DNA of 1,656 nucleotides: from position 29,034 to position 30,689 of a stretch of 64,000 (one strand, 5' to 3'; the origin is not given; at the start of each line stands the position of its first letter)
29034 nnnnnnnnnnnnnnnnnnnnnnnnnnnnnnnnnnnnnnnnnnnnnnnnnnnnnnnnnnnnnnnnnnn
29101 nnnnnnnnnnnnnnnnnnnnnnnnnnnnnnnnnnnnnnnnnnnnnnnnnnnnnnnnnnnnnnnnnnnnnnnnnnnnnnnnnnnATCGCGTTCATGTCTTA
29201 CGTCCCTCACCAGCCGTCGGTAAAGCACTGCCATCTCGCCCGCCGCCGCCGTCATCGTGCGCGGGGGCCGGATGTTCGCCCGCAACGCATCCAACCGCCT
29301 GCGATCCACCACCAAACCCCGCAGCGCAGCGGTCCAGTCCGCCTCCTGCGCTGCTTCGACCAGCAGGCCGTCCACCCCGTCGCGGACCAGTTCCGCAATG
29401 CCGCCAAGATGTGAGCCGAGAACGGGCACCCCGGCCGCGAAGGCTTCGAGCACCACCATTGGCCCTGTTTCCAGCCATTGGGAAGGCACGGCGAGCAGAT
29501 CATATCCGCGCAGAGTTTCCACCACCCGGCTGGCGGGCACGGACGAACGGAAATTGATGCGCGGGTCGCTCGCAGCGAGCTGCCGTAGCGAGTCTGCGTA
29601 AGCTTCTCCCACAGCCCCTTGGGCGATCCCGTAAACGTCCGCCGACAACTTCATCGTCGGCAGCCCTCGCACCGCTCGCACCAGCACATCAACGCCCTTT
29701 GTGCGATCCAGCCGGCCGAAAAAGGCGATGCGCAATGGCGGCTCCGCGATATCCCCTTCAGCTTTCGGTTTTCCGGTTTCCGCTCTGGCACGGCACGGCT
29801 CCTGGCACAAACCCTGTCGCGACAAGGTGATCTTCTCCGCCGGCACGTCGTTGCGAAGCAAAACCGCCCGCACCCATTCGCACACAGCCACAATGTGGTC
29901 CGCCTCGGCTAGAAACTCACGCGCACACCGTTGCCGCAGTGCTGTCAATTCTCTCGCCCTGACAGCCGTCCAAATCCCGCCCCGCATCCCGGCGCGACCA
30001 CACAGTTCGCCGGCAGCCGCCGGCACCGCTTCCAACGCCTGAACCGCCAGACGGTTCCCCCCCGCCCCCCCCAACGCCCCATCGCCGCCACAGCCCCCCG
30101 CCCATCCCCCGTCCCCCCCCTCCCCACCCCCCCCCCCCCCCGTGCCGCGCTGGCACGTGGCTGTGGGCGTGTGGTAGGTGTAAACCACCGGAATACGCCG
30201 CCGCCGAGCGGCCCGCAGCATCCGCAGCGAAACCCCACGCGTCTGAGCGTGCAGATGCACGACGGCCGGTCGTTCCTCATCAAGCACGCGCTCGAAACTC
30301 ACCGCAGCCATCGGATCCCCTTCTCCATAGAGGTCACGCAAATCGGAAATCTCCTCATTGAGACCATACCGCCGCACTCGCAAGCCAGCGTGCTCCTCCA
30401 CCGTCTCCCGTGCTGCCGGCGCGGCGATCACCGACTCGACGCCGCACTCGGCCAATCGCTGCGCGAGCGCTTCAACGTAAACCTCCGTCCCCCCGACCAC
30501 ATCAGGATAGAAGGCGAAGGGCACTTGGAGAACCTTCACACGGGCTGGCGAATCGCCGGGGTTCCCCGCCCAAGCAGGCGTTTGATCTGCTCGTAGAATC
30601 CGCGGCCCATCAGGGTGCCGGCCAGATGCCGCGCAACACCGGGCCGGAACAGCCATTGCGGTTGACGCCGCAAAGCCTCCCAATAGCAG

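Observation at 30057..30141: About 85-nt tract of G runs including G15 inside a GT4 gene, still in frame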

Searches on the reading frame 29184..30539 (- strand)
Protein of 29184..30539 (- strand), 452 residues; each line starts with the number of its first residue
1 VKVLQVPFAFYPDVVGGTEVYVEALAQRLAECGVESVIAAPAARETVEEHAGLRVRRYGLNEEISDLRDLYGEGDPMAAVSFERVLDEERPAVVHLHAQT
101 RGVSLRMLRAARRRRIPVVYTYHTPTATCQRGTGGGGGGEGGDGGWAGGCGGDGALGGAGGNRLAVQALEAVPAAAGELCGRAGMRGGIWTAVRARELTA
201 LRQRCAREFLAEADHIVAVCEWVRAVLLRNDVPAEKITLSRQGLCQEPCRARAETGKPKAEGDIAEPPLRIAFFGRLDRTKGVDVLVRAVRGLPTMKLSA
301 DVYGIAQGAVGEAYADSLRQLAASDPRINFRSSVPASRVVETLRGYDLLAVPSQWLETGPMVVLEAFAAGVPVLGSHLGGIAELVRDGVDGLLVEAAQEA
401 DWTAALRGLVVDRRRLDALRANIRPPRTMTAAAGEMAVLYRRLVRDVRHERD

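Call 4: search_protein_families(library=pfam, proteins=[window:29184-30539:-], max_evalue=0.01)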
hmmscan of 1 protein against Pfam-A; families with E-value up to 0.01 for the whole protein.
seq(452 aa): 5 families
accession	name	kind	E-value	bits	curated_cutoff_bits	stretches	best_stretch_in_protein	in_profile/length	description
PF00534.26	Glycos_transf_1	-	3.1e-23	82.6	26.4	1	262-423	9-169/172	Glycosyl transferases group 1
PF13692.12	Glyco_trans_1_4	-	4.8e-23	82.4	27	1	270-410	3-140/142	Glycosyl transferases group 1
PF13439.12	Glyco_transf_4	-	1.6e-21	77.5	28.5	2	15-126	1-107/170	Glycosyltransferase Family 4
PF13579.12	Glyco_trans_4_4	-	5.5e-19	69.5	29.7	1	16-238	1-153/158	Glycosyl transferase 4-like domain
PF20706.3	GT4-conflict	-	2.3e-11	43.7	26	1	196-410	130-355/385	Family 4 Glycosyltransferase in conflict systems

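Call 5: find_homologous_proteins(query=window:29184-30539:-)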
Query seq(452 aa) (452 aa): 2713 proteins with E <= 0.001 among 8000 candidates; the best 120 are listed.
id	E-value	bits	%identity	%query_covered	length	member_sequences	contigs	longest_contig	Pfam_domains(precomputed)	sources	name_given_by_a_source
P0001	2.8e-269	912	95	100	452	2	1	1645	PF00534.27,PF13579.13,PF13439.13,PF20706.4,PF13692.13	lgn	-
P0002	2.8e-187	641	71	98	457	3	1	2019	PF00534.27,PF13579.13,PF13439.13,PF20706.4,PF13692.13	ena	-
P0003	2.8e-186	638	71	98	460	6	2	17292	PF00534.27,PF13579.13,PF13439.13,PF20706.4,PF13692.13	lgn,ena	-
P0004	2.1e-182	625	69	98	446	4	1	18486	PF00534.27,PF13579.13,PF13439.13,PF20706.4,PF13692.13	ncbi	-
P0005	3.5e-177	608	67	100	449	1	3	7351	PF00534.27,PF13579.13,PF13439.13,PF20706.4,PF13692.13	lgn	-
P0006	1.4e-176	606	68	98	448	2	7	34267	PF00534.27,PF13579.13,PF13439.13,PF20706.4,PF13692.13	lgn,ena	-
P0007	1.5e-175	603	65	98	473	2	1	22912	PF00534.27,PF13579.13,PF13439.13,PF20706.4,PF13692.13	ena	-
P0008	4.4e-175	601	66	99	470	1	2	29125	PF00534.27,PF13579.13,PF13439.13,PF20706.4,PF13692.13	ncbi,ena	-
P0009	9.8e-175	600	67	98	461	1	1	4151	PF00534.27,PF13579.13,PF13439.13,PF20706.4,PF13692.13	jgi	jgi:glycosyltransferase involved in cell wall biosynthesis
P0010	1.7e-172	593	66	98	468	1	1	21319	PF00534.27,PF13579.13,PF13439.13,PF20706.4,PF13692.13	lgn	-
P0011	2.1e-169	583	65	98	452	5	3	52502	PF00534.27,PF13579.13,PF13439.13,PF20706.4,PF13692.13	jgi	jgi:glycosyltransferase involved in cell wall biosynthesis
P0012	1.7e-168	580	65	99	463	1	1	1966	PF00534.27,PF13579.13,PF13439.13,PF20706.4,PF13692.13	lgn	-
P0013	6.1e-168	578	65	98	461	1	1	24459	PF00534.27,PF13579.13,PF13439.13,PF20706.4,PF13692.13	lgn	-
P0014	1.3e-167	577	63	98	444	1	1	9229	PF00534.27,PF13579.13,PF13439.13,PF20706.4,PF13692.13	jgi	jgi:glycosyltransferase involved in cell wall biosynthesis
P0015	2.5e-166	572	63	99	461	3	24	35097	PF00534.27,PF13579.13,PF13439.13,PF20706.4,PF13692.13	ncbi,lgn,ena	-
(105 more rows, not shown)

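Call 7: find_encoding_contigs(protein=P0001, flank=10000, max_places=10)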
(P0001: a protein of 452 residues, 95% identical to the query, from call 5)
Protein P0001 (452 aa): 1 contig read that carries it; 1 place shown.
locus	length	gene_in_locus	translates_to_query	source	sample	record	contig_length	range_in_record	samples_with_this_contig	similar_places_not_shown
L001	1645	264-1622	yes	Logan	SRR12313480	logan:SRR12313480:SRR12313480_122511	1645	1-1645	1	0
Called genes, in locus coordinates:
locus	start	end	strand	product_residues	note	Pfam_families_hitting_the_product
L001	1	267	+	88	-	?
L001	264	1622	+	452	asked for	PF13439:Glyco_transf_4, PF13579:Glyco_trans_4_4, PF20706:GT4-conflict, PF00534:Glycos_transf_1, PF13692:Glyco_trans_1_4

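Call 8: find_encoding_contigs(protein=window:29184-30539:-, flank=10000, max_places=10)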
Protein seq(452 aa) (452 aa): no gene with exactly this product is on record in the collection.

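Call 13: find_related_loci(query=P0001, collection=genome_contigs, flank=10000)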
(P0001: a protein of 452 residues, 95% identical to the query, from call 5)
Query P0001 (452 aa) in genome_contigs; peptide patterns used: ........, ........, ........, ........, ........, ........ (x = any residue, [..] = any of these).
127 stretches matched a pattern; 31 encode a relative of the query (tblastn E <= 1e-3); 31 distinct loci.
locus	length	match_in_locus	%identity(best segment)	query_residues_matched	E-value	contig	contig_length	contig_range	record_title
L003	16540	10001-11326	70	1-448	0e+0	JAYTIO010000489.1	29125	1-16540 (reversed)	MAG: Pedosphaera sp. isolate GFS_2771 GFS_2771_488, whole genome shotgun sequence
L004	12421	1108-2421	49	3-444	3e-155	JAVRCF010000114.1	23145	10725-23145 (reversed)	MAG: Aulosira sp. DedQUE10 contig_114, whole genome shotgun sequence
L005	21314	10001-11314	50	1-446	2e-153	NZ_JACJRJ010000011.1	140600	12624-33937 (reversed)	Cylindrospermum sp. FACHB-282 contig11, whole genome shotgun sequence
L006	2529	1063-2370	48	1-443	4e-163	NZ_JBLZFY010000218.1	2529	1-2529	Geminocystis sp. CENA526 NODE_218_size2529_pilon, whole genome shotgun sequence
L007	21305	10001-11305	52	1-441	7e-153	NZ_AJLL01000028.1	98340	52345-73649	Fischerella thermalis PCC 7521 contig00028, whole genome shotgun sequence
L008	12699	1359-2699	46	1-444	5e-150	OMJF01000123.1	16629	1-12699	Anabaena sp. 54 isolate AM_0902 genome assembly, contig: k99_544535, whole genome shotgun sequence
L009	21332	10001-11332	51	1-446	7e-149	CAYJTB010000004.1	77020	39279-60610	MAG TPA_asm: uncultured bacterium isolate ERP125453_co1_402 genome assembly, contig: NODE_183_length_77020_cov_9.355928,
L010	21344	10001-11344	50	2-444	1e-147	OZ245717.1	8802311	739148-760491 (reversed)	MAG: Gemmataceae bacterium isolate a1969a84-6968-4215-8892-50c3549db43c genome assembly, chromosome: 1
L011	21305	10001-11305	50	1-444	1e-146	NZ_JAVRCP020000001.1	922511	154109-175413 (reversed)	MAG: Nostoc sp. DedVER02 Nostoc_sp_DedVER02_1, whole genome shotgun sequence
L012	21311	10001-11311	49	1-445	6e-146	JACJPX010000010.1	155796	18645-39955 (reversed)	Calothrix membranacea FACHB-236 contig10, whole genome shotgun sequence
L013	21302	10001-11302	49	1-443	5e-144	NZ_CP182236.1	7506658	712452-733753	Egbenema sp. FJBBOT/2019 chromosome, complete genome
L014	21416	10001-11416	48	1-440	1e-143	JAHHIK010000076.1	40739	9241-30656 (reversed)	MAG: Tolypothrix carrinoi HA7290-LM1 JAESGF010000192.1, whole genome shotgun sequence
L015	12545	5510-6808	47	2-441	1e-143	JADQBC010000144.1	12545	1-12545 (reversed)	MAG: Gomphosphaeria aponina SAG 52.96 = DSM 107014 isolate JP213 k141_23954, whole genome shotgun sequence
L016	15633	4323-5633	48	1-443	4e-143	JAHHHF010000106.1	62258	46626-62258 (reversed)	MAG: Goleter apudmare HA4340-LM2 scaffold_84_c1, whole genome shotgun sequence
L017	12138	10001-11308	48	1-444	2e-139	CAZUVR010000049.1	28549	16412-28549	MAG TPA_asm: uncultured bacterium isolate SRP242652_co2_142 genome assembly, contig: NODE_1901_length_28549_cov_113.6874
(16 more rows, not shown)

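Call 17: list_cluster_members(proteins=[P0001])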
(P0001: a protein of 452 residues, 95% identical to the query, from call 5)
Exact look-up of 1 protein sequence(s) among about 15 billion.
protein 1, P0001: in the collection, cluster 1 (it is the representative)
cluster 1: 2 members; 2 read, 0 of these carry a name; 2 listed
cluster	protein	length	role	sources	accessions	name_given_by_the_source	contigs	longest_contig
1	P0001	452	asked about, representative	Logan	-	-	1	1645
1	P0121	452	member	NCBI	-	-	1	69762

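Call 21: search_solved_structures(query=P0001, max_evalue=0.001, show_alignments=1)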
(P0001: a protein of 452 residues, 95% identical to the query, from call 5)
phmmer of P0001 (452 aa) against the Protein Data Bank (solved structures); distinct sequences matched with E-value up to 0.001: 49.
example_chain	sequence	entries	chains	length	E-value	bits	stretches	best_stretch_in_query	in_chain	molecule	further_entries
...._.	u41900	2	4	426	3.3e-16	62.8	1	202-442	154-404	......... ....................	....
3c48_A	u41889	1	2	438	3.7e-16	62.6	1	202-442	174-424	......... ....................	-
3l01_A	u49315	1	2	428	4.5e-11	45.9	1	270-429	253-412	GlgA glycogen synthase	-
3fro_A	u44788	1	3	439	4.8e-11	45.8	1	270-430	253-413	GlgA glycogen synthase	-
2bis_A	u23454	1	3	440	4.8e-11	45.8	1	270-430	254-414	GLGA GLYCOGEN SYNTHASE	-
6tvp_A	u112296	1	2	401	5.9e-10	42.2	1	209-407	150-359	Alpha-maltose-1-phosphate synthase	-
5d00_A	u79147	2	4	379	2e-08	37.2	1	276-413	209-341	N-acetyl-alpha-D-glucosaminyl L-malate synthase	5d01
4n9w_A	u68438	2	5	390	5e-08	35.8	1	270-414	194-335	GDP-mannose-dependent alpha-(1-2)-phosphatidylinositol mannosyltransferase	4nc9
2gej_A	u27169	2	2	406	5.9e-08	35.6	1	270-414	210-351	PHOSPHATIDYLINOSITOL MANNOSYLTRANSFERASE (PimA)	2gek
9m88_C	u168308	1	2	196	7.1e-08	35.3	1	270-424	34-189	Glycogen synthase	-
2bfw_A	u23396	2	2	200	7.6e-08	35.2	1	270-424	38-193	GLGA GLYCOGEN SYNTHASE | PGS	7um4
6kp6_A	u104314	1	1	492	1.1e-07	34.8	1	270-445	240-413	Muscarinic acetylcholine receptor M4,GlgA glycogen synthase,Muscarinic acetylcholine recep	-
9v0l_A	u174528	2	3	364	1.1e-07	34.7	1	270-409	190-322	tetrahydrobiopterin glucosyltransferases | tetrahydrobiopterin glucosyltransferase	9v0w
6fj3_A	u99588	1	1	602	2.9e-07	33.3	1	270-443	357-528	Parathyroid hormone/parathyroid hormone-related peptide receptor,Parathyroid hormone/parat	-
6kuw_A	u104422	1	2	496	3.2e-07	33.2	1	270-430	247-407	Alpha-2C adrenergic receptor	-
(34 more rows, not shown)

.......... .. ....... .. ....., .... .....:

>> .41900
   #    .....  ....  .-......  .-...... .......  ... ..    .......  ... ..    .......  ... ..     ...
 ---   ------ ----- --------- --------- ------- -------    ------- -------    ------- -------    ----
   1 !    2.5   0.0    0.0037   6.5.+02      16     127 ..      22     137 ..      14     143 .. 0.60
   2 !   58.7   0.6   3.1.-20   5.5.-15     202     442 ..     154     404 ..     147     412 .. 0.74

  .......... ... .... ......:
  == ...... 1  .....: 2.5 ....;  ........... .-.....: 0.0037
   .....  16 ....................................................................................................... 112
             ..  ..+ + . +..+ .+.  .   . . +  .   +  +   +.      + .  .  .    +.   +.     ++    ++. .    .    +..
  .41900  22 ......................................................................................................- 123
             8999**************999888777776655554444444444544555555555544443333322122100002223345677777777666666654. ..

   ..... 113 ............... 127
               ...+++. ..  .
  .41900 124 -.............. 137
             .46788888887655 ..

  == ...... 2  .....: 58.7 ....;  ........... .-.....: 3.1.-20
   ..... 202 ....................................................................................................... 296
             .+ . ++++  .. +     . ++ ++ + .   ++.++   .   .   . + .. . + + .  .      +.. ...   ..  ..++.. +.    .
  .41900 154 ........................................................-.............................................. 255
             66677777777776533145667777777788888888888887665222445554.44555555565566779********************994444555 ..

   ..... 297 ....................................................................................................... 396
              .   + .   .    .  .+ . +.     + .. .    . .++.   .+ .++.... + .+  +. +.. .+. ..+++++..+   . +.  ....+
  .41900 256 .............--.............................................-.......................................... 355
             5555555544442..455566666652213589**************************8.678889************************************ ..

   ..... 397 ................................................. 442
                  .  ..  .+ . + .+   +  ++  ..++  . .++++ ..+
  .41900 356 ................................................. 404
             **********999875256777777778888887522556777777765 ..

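Call 42: predict_structure(alignment_id=A3)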
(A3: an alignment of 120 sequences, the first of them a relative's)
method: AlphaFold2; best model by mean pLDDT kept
length: 452 residues; sequences in the alignment: 120
mean_pLDDT: 95.3   pTM: 0.93
mean pLDDT of the five models: 95.3, 94.9, 94.9, 94.8, 94.7
residues with pLDDT >= 90: 426; 70-90: 13; 50-70: 13; < 50: 0
segments of 3 or more residues with pLDDT < 50: none
pLDDT, mean of each block of 10 residues (from residue 1): 98 94 98 98 98 98 93 97 98 98 98 98 94 94 97 97 98 97 95 97 98 98 97 98 87 57 82 96 98 98 96 97 97 95 97 91 96 97 97 96 98 97 96 98 98 91
secondary structure, 60 per line:
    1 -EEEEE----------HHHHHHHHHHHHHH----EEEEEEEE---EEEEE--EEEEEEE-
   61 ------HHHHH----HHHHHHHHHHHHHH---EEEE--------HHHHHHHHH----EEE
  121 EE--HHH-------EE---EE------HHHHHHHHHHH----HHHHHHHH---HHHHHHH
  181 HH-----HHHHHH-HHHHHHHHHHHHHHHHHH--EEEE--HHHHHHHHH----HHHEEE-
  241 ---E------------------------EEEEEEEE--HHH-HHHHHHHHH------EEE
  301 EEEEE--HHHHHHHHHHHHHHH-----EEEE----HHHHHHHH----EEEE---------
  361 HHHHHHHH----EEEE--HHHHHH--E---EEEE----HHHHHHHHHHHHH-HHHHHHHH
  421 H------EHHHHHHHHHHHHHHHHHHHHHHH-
elements in order: E2-6 H17-30 E35-42 E46-50 E53-59 H67-71 H76-89 E93-96 H105-113 E118-122 H148-158 H163-170 H174-182 H188-193 H195-212 E215-218 H221-229 E237-239 E269-276 H283-291 E298-305 H308-322 E328-331 H336-343 E348-351 H361-368 E373-376 H379-384 E391-394 H399-411 H413-421 H429-451

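Call 47: fold_search(model_id=the predicted structure, library=pdb)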
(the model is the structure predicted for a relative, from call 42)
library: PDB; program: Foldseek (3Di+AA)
matches with E <= 10: 1718; with E <= 0.001: 447
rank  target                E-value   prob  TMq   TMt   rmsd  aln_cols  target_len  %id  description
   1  3c48_A                8.2e-20  1.00  0.39  0.44  12.6       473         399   22  Structure of the retaining glycosyltransferase MshA: The first step in mycothiol biosynthesis. Organism: Corynebacteri (released 2008-03-25)
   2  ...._B                3.7e-19  1.00  0.64  0.73   5.7       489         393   21  Structure of the retaining glycosyltransferase MshA : The first step in mycothiol biosynthesis. Organism : Corynebacte (released 2008-04-01)
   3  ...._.                5.5e-19  1.00  0.66  0.76   4.9       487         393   21  Structure of the retaining glycosyltransferase MshA : The first step in mycothiol biosynthesis. Organism : Corynebacte (released 2008-04-01)
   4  3c48_B                6.8e-19  1.00  0.38  0.43  12.5       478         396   21  Structure of the retaining glycosyltransferase MshA: The first step in mycothiol biosynthesis. Organism: Corynebacteri (released 2008-03-25)
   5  6tvp_B                1.2e-18  1.00  0.58  0.66   7.0       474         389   22  Structure of Mycobacterium smegmatis alpha-maltose-1-phosphate synthase GlgM (released 2020-04-22)
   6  6tvp_A                5.4e-18  1.00  0.59  0.69   7.0       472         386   21  Structure of Mycobacterium smegmatis alpha-maltose-1-phosphate synthase GlgM (released 2020-04-22)
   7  3l01_A                2.4e-17  1.00  0.59  0.62   6.5       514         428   18  Crystal structure of monomeric glycogen synthase from Pyrococcus abyssi (released 2010-12-29)
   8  2bis_A                2.8e-17  1.00  0.57  0.59   7.0       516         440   18  Structure of glycogen synthase from Pyrococcus abyssi (released 2005-11-28)
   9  6kih_A                8.7e-17  1.00  0.67  0.75   5.2       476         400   19  Sucrose-phosphate synthase (tll1590) from Thermosynechococcus elongatus (released 2020-05-27)
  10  3fro_A                1.1e-16  1.00  0.59  0.60   6.7       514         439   19  Crystal structure of Pyrococcus abyssi glycogen synthase with open and closed conformations (released 2010-01-12)
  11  6kih_B                3.7e-16  1.00  0.65  0.73   6.4       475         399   20  Sucrose-phosphate synthase (tll1590) from Thermosynechococcus elongatus (released 2020-05-27)
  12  5d00_B                4.4e-16  1.00  0.61  0.75   6.8       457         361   15  Crystal structure of BshA from B. subtilis complexed with N-acetylglucosaminyl-malate and UMP (released 2016-09-07)
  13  2qzs                  1.1e-15  1.00  0.60  0.57   8.8       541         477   17  Crystal Structure of Wild-type E.coli GS in complex with ADP and Glucose(wtGSb) (released 2008-09-09)
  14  5d00_A                1.6e-15  1.00  0.60  0.74   7.1       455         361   16  Crystal structure of BshA from B. subtilis complexed with N-acetylglucosaminyl-malate and UMP (released 2016-09-07)
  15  7qsg_A                2.4e-15  1.00  0.62  0.72   5.7       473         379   18  Methylmannose polysaccharide mannosyltransferase from M. hassiacum (released 2023-01-25)
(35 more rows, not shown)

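Call 67: predict_structure(alignment_id=A2)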
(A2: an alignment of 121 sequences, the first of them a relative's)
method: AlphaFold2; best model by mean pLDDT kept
length: 452 residues; sequences in the alignment: 121
mean_pLDDT: 91.2   pTM: 0.91
mean pLDDT of the five models: 91.2, 90.3, 90.0, 89.9, 89.8
residues with pLDDT >= 90: 360; 70-90: 51; 50-70: 34; < 50: 7
segments of 3 or more residues with pLDDT < 50: 132-138
pLDDT, mean of each block of 10 residues (from residue 1): 97 87 97 98 97 97 93 96 98 97 97 98 78 48 66 69 87 93 92 90 94 97 92 97 85 58 81 95 97 98 95 97 96 94 97 87 96 95 97 95 98 97 96 98 97 90
secondary structure, 60 per line:
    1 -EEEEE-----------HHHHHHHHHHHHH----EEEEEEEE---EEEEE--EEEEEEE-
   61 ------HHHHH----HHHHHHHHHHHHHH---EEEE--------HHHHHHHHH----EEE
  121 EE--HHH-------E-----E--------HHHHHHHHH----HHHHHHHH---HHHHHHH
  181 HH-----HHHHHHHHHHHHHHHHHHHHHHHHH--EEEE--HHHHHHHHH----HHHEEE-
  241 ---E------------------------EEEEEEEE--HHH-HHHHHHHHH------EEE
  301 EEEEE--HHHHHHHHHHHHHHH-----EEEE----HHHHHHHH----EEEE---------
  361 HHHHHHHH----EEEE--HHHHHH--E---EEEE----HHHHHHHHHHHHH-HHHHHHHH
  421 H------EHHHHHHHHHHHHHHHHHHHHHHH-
elements in order: E2-6 H18-30 E35-42 E46-50 E53-59 H67-71 H76-89 E93-96 H105-113 E118-122 H150-158 H163-170 H174-182 H188-212 E215-218 H221-229 E237-239 E269-276 H283-291 E298-305 H308-322 E328-331 H336-343 E348-351 H361-368 E373-376 H379-384 E391-394 H399-411 H413-421 H429-451

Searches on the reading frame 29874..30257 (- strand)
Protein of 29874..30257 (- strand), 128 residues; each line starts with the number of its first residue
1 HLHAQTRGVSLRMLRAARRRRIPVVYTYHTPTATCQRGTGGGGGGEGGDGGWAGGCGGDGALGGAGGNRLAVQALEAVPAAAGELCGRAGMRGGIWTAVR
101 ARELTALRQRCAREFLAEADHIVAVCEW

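Call 33: find_homologous_proteins(query=window:29874-30257:-, max_evalue=0.00001)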
Query seq(128 aa) (128 aa): 2 proteins with E <= 0.00001 among 254 candidates.
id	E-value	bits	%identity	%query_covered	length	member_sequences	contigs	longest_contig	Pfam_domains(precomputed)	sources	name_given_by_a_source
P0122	2.5e-22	97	55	84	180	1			-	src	-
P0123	5.4e-13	67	90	30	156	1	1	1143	PF13579.13,PF13439.13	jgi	jgi:glycosyltransferase involved in cell wall biosynthesis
